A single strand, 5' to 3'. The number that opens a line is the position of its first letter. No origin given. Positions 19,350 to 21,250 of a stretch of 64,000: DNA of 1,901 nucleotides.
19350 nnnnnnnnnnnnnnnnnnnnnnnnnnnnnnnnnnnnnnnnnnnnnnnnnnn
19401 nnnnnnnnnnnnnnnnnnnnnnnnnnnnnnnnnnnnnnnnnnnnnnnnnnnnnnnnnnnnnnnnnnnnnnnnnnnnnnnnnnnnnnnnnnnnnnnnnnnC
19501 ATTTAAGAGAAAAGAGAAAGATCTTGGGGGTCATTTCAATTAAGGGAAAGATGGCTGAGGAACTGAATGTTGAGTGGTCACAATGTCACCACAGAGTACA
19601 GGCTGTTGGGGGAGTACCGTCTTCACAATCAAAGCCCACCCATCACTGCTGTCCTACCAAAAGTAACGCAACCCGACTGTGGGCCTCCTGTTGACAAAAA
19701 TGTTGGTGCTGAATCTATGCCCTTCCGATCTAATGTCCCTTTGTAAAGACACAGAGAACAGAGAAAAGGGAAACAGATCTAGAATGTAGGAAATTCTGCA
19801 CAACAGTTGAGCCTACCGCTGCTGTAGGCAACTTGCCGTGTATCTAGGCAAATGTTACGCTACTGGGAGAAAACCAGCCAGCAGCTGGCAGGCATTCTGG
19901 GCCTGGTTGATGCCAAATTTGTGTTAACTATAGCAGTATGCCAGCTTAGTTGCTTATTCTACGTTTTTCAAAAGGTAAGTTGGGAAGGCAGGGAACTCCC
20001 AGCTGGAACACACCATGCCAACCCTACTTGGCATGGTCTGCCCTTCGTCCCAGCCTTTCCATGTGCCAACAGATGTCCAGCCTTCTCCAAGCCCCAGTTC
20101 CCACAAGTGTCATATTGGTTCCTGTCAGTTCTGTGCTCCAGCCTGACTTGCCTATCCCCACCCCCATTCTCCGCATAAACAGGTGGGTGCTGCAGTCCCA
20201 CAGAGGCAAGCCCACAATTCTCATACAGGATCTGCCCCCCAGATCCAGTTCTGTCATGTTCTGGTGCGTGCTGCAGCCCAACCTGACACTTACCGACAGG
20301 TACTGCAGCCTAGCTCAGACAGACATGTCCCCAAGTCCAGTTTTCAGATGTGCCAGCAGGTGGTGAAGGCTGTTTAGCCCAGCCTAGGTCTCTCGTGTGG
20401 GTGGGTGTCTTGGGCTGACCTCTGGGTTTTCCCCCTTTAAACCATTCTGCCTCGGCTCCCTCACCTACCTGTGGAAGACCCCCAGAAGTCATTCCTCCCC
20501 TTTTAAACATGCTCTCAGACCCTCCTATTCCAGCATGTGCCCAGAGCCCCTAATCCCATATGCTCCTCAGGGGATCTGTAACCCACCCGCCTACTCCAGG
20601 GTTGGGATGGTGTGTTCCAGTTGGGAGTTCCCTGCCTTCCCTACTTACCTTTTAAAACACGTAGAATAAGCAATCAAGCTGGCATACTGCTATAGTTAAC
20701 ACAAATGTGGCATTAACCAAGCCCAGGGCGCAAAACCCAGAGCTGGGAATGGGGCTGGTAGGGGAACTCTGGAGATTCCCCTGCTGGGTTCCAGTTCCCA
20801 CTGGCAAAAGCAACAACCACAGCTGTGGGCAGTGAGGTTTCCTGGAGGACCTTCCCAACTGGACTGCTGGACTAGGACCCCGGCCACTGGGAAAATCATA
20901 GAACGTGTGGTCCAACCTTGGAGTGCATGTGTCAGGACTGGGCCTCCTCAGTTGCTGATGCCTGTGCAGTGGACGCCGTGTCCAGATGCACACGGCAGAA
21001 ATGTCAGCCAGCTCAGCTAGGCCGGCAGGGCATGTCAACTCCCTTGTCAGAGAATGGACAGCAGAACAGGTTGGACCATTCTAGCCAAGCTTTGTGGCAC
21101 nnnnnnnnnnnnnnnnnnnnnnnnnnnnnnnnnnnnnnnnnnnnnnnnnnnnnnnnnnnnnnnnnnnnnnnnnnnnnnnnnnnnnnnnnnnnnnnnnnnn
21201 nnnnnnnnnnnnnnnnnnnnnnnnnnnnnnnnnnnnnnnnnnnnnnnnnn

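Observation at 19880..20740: Large inverted repeat (about 150-bp arms, about 90% identity, about 560-bp spacer) that can form a foldback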

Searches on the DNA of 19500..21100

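Call 14: search_rna_families(source=window, start=19500, end=21100, threshold=evalue, max_evalue=10)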
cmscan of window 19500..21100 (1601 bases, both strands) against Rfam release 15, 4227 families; matches with E-value up to 10: 7.
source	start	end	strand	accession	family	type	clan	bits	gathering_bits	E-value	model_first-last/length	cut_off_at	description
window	19884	19952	+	RF03854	mir-1949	Gene; miRNA;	-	62.7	100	1.5e-13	1-70/70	no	mir-1949 microRNA precursor family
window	20675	20737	-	RF03854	mir-1949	Gene; miRNA;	-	28.3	100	0.0013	1-70/70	no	mir-1949 microRNA precursor family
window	19968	20059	-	RF03140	S4-Clostridia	Cis-reg; leader;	CL00119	19.9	37.5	0.14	1-55/55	no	S4-Clostridia ribosomal protein leader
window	20230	20328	-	RF02683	NiCo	Cis-reg; riboswitch;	CL00122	18.7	37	0.49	1-96/96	no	NiCo (Nickel/Cobalt) riboswitch aptamer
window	19896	19946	+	RF00608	SNORD99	Gene; snRNA; snoRNA; CD-box;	CL00064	16.3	60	7.4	1-74/74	no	Small nucleolar RNA SNORD99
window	20747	20912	+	RF02247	Six3os1_2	Gene; lncRNA;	-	16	80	3.9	1-217/217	no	Six3os1 conserved region 2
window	19972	20062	+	RF00711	mir-449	Gene; miRNA;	CL00087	15.2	60.4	8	1-86/86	no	mir-449 microRNA precursor family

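Call 16: search_rna_families(source=window, start=19800, end=20800, threshold=evalue, max_evalue=0.01, show_alignments=2)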
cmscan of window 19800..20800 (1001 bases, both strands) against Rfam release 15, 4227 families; matches with E-value up to 0.01: 2.
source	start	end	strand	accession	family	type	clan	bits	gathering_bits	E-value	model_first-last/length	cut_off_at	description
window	19884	19952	+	RF03854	mir-1949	Gene; miRNA;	-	62.7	100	9.1e-14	1-70/70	no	mir-1949 microRNA precursor family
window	20675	20737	-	RF03854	mir-1949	Gene; miRNA;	-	28.3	100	0.00082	1-70/70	no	mir-1949 microRNA precursor family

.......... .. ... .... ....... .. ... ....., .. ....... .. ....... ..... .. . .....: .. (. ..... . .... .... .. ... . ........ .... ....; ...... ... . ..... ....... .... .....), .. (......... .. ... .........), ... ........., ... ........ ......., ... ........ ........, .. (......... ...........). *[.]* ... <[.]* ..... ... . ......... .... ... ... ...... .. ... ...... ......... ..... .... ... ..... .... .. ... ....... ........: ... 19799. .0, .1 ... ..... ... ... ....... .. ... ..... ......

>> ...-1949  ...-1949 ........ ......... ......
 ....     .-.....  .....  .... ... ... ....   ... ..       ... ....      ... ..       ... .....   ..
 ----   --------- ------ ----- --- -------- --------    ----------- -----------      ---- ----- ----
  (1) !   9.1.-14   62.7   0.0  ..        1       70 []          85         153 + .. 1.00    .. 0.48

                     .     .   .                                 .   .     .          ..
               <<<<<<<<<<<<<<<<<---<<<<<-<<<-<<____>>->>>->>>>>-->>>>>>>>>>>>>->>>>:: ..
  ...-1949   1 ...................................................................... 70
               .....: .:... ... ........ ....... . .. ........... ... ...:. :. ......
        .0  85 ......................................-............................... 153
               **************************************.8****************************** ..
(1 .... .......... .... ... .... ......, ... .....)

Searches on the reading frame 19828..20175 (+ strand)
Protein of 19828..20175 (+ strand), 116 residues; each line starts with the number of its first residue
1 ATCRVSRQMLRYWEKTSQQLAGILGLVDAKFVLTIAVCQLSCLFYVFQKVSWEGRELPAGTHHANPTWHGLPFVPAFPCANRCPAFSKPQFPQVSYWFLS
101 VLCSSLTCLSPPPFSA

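Call 21: search_protein_families(library=pfam, proteins=[window:19828-20175:+], max_evalue=0.1)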
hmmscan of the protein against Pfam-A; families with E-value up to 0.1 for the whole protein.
window:19828-20175:+ (116 aa): 1 family
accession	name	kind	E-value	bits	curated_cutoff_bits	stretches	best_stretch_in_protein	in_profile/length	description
PF00376.29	MerR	-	0.059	13.6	28.2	1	3-15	9-21/38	MerR family regulatory protein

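Call 26: find_homologous_proteins(query=window:19828-20175:+, max_evalue=10)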
Query seq(116 aa): 1 candidates shared short words with the query, none scored E <= 10.
